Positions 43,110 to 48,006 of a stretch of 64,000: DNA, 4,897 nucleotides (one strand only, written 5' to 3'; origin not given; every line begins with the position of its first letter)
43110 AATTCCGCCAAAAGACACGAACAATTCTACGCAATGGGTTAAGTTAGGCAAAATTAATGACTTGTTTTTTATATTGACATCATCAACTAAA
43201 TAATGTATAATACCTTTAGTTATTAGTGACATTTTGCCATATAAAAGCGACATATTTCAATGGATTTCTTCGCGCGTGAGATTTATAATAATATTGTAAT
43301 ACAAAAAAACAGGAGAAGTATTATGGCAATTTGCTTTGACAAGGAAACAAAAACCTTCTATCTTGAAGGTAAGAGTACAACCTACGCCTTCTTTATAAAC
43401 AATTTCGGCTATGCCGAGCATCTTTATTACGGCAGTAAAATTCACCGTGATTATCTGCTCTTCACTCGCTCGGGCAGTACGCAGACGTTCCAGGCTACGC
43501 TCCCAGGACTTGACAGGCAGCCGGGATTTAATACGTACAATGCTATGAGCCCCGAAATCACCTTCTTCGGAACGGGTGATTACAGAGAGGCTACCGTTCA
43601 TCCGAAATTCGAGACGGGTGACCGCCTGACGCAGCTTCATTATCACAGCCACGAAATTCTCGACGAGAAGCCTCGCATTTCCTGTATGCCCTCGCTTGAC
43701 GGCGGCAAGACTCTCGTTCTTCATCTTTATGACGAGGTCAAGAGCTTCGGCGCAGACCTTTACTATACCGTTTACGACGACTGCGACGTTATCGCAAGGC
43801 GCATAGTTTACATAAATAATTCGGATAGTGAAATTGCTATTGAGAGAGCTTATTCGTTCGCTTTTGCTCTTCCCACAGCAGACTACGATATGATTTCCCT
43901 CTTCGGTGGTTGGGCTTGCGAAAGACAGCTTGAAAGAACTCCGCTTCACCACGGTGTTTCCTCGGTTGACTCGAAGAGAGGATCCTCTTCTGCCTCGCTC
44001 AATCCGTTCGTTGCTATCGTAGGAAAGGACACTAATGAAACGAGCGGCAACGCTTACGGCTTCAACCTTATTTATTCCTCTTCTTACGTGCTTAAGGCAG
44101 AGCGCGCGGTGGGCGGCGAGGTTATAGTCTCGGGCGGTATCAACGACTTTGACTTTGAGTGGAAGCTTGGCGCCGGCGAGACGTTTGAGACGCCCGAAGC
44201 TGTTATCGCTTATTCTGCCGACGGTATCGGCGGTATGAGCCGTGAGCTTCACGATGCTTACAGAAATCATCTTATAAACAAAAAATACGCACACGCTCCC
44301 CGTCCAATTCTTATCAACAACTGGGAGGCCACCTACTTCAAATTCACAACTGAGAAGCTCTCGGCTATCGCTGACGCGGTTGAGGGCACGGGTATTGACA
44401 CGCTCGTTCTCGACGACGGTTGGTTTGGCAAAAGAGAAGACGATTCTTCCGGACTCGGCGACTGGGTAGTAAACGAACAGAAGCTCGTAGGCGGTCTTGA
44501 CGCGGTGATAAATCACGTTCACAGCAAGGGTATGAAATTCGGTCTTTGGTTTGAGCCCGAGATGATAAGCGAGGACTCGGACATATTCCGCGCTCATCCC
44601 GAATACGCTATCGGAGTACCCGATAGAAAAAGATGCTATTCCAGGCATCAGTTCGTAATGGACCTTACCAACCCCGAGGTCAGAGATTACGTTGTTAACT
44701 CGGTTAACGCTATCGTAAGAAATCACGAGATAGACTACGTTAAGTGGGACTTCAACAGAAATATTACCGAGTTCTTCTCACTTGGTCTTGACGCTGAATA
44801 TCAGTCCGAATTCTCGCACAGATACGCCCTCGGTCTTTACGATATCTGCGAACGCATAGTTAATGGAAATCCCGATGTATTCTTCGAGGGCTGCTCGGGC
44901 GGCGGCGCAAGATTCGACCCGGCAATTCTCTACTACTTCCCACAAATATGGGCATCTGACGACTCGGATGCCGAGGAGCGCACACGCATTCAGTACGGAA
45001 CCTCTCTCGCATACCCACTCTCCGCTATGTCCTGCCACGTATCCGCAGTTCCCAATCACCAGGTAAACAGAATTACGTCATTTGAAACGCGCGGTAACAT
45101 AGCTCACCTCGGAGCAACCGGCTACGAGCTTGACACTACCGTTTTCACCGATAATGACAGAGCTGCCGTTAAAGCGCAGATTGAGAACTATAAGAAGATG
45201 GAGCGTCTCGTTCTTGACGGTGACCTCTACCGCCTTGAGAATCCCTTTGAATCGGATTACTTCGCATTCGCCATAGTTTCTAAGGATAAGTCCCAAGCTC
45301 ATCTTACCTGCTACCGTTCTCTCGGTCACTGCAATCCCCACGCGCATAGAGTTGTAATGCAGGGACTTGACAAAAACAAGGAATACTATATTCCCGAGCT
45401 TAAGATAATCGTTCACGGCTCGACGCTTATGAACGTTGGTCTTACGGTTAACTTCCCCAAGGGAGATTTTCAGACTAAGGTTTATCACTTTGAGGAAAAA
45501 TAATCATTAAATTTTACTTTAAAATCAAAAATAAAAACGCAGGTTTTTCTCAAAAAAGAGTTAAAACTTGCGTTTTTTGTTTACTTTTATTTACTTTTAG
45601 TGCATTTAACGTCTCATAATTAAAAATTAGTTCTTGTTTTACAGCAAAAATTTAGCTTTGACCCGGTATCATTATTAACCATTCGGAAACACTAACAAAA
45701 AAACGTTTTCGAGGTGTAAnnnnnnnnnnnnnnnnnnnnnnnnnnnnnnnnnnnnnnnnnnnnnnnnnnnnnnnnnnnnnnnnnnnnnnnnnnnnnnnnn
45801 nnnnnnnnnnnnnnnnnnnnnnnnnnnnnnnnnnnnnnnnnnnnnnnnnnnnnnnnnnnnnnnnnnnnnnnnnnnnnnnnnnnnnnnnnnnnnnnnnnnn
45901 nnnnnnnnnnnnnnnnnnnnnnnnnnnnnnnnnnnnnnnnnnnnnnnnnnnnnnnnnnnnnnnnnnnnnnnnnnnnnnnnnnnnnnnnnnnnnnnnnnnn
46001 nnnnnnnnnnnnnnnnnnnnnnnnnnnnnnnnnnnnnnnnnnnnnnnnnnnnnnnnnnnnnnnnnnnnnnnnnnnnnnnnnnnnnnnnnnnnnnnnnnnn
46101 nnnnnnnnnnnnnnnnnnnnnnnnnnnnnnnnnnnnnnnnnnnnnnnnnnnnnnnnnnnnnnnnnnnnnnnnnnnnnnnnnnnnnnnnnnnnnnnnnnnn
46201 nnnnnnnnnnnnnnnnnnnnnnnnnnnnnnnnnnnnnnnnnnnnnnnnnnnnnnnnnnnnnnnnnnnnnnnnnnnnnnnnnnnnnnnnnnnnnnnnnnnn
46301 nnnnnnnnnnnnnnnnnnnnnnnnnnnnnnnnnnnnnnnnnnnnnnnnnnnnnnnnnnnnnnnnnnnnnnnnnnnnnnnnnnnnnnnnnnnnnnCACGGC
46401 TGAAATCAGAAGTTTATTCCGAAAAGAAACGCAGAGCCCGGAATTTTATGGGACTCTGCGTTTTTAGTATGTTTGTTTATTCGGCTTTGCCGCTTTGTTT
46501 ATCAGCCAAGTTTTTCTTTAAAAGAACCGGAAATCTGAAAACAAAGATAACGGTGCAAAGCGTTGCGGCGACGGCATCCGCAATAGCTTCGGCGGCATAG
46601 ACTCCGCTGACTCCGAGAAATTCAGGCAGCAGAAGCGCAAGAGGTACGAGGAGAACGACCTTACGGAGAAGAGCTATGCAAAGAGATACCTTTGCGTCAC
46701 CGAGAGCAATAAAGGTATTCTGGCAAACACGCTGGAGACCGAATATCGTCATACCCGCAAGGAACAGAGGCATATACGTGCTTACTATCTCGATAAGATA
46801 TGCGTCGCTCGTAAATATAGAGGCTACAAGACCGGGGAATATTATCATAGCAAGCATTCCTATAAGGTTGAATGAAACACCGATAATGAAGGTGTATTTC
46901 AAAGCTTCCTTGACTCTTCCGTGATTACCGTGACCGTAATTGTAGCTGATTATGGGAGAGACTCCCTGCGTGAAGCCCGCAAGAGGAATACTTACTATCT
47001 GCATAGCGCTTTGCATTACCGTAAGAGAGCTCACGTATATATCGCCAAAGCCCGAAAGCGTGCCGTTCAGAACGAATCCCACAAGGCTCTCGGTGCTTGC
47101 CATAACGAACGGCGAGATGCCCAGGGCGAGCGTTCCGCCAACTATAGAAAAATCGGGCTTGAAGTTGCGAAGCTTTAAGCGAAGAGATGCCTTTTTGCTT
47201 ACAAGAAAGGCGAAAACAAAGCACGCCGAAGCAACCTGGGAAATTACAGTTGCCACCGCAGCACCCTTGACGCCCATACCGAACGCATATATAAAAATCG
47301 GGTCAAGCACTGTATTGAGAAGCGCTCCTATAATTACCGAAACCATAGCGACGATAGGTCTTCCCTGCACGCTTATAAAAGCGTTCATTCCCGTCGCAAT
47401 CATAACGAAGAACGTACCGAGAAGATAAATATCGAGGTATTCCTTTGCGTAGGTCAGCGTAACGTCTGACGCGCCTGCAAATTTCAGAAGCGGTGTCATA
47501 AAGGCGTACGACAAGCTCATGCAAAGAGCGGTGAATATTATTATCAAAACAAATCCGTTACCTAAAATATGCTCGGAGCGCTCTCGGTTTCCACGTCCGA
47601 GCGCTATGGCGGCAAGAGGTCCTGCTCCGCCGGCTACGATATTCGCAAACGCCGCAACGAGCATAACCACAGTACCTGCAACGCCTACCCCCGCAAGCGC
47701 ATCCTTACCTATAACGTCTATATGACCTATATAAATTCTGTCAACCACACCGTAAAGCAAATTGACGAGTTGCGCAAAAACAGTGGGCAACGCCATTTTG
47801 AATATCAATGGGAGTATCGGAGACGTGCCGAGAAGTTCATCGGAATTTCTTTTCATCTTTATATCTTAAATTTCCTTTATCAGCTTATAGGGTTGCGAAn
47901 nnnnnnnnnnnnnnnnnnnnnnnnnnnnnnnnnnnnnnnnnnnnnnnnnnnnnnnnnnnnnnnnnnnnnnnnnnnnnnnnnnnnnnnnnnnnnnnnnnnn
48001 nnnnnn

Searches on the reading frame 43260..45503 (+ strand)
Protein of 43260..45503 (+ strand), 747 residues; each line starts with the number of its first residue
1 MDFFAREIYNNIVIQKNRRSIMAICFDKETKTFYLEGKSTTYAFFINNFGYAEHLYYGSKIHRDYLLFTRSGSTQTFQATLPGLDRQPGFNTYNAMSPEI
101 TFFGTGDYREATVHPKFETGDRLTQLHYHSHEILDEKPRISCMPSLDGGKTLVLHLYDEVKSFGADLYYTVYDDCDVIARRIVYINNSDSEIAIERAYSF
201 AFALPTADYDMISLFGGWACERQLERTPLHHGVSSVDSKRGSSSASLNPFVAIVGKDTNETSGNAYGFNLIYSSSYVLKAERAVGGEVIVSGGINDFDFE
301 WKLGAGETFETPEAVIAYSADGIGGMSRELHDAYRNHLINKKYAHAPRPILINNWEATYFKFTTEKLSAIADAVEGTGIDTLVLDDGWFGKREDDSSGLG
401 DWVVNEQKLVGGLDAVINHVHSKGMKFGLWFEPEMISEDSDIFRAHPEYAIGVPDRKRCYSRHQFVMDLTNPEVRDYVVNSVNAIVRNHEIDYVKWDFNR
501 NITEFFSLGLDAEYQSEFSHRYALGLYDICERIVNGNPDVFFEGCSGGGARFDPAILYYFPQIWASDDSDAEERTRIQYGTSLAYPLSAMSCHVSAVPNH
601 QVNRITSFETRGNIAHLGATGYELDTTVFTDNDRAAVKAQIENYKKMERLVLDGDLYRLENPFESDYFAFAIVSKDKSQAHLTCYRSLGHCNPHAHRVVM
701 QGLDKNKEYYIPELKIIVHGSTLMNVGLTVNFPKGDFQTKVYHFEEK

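Call 24: search_protein_families(library=ncbifam, proteins=[window:43260-45503:+], max_evalue=1e-10)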
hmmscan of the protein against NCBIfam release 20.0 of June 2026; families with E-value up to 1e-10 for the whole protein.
window:43260-45503:+ (747 aa): 1 family
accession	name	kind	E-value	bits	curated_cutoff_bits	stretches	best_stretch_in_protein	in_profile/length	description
NF053652.1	BtArabpyrBAD1528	equivalog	6.7e-22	77.3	1100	1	353-571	318-537/730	beta-L-arabinopyranosidase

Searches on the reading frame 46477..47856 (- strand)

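Call 24: search_protein_families(library=ncbifam, proteins=[window:46477-47856:-], max_evalue=1e-10)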
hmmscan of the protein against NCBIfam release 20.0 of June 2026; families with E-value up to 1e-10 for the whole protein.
window:46477-47856:- (459 aa): 11 families
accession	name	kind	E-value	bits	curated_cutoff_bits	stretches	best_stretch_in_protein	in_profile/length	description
NF007130.1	PRK09575.1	equivalog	7.4e-61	206.7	445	1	18-440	8-428/435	MATE family efflux transporter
TIGR00797.1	matE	subfamily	7.9e-61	206.1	147.4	1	24-415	1-389/396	MATE family efflux transporter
NF000217.1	MATE_multi_FepA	equivalog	7.9e-35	120.7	900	1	7-439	6-434/443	multidrug efflux MATE transporter FepA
NF000131.1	MATE_multi_MepA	equivalog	3e-34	119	850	1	9-439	9-434/451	multidrug efflux MATE transporter MepA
NF041801.1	MATE_SolL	equivalog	1.2e-27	96.8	780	1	5-438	10-446/458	solanimycin export family MATE transporter SolL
NF007562.1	PRK10189.1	equivalog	1e-17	64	465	1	18-404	29-421/470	EmmdR/YeeO family multidrug/toxin efflux MATE transporter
NF052396.1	MATE_WgkD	equivalog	6.1e-16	58.4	510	1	19-408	6-392/428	tryglysin-associated MATE efflux transporter WgkD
NF001214.0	PRK00187.1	equivalog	7.4e-15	54.9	449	1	15-454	9-457/464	NorM family multidrug efflux MATE transporter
NF007690.0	PRK10367.1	equivalog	1.9e-13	50.1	409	1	18-222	11-212/441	MATE family efflux transporter DinF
NF041358.1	GntT_guanitoxin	equivalog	2.3e-13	49.9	525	1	14-412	11-408/438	guanitoxin biosynthesis MATE family efflux transporter GntT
NF000263.1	MATE_multi_NorM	equivalog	4.9e-12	46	950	1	17-382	19-385/459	multidrug efflux MATE transporter NorM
